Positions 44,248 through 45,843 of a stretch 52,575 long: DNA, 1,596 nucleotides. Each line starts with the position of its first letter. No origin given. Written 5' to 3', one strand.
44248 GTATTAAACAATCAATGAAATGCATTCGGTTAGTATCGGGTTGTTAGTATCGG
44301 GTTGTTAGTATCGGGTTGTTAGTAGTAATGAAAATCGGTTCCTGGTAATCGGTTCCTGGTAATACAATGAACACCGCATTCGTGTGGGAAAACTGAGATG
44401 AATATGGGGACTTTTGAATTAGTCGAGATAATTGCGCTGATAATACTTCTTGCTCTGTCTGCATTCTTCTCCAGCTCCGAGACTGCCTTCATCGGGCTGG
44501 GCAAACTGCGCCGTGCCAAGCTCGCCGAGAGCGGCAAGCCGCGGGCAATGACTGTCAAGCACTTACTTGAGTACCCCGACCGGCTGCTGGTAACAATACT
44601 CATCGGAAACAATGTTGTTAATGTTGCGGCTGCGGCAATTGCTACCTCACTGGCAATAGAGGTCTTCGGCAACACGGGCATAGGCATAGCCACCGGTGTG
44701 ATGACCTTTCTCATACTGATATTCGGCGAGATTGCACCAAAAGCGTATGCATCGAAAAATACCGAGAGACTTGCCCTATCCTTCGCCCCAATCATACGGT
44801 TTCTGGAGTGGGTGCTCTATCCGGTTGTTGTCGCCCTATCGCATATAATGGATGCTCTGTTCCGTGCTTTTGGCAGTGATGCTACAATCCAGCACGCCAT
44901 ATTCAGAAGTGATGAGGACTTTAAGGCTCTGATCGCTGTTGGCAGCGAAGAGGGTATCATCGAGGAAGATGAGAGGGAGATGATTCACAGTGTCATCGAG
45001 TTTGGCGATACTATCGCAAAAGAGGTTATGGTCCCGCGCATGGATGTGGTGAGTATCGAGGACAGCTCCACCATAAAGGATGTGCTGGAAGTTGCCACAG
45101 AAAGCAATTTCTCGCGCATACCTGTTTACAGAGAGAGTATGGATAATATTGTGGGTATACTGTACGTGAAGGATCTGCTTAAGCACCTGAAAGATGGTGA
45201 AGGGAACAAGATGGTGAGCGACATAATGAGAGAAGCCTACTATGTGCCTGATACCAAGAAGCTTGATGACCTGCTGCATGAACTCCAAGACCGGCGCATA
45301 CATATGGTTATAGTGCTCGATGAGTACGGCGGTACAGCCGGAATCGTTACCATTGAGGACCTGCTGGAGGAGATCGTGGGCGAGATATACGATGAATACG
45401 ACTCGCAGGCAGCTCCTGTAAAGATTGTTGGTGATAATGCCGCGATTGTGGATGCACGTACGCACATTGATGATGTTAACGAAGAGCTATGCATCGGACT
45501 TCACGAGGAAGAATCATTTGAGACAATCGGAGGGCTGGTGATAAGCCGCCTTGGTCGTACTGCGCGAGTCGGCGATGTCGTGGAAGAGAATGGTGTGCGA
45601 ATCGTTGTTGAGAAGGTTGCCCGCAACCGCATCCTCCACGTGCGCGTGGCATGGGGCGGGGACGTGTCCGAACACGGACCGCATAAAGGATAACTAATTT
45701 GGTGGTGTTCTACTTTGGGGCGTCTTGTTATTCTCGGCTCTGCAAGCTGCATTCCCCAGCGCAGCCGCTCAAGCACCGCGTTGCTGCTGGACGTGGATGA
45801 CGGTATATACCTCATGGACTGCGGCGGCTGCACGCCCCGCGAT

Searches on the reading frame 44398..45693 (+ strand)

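Call 73: search_protein_families(library=pfam, proteins=[window:44398-45693:+], max_evalue=0.00001)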
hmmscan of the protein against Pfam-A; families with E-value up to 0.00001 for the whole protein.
window:44398-45693:+ (431 aa): 3 families
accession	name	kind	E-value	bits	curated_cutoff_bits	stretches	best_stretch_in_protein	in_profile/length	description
PF01595.25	CNNM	-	2.8e-55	187.2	28.4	1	13-192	2-181/181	Cyclin M transmembrane N-terminal domain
PF03471.22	CorC_HlyC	-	9.7e-19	67.6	27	1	344-418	3-78/81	Transporter associated domain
PF00571.33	CBS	-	1.7e-18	67.1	24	2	273-327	1-56/57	CBS domain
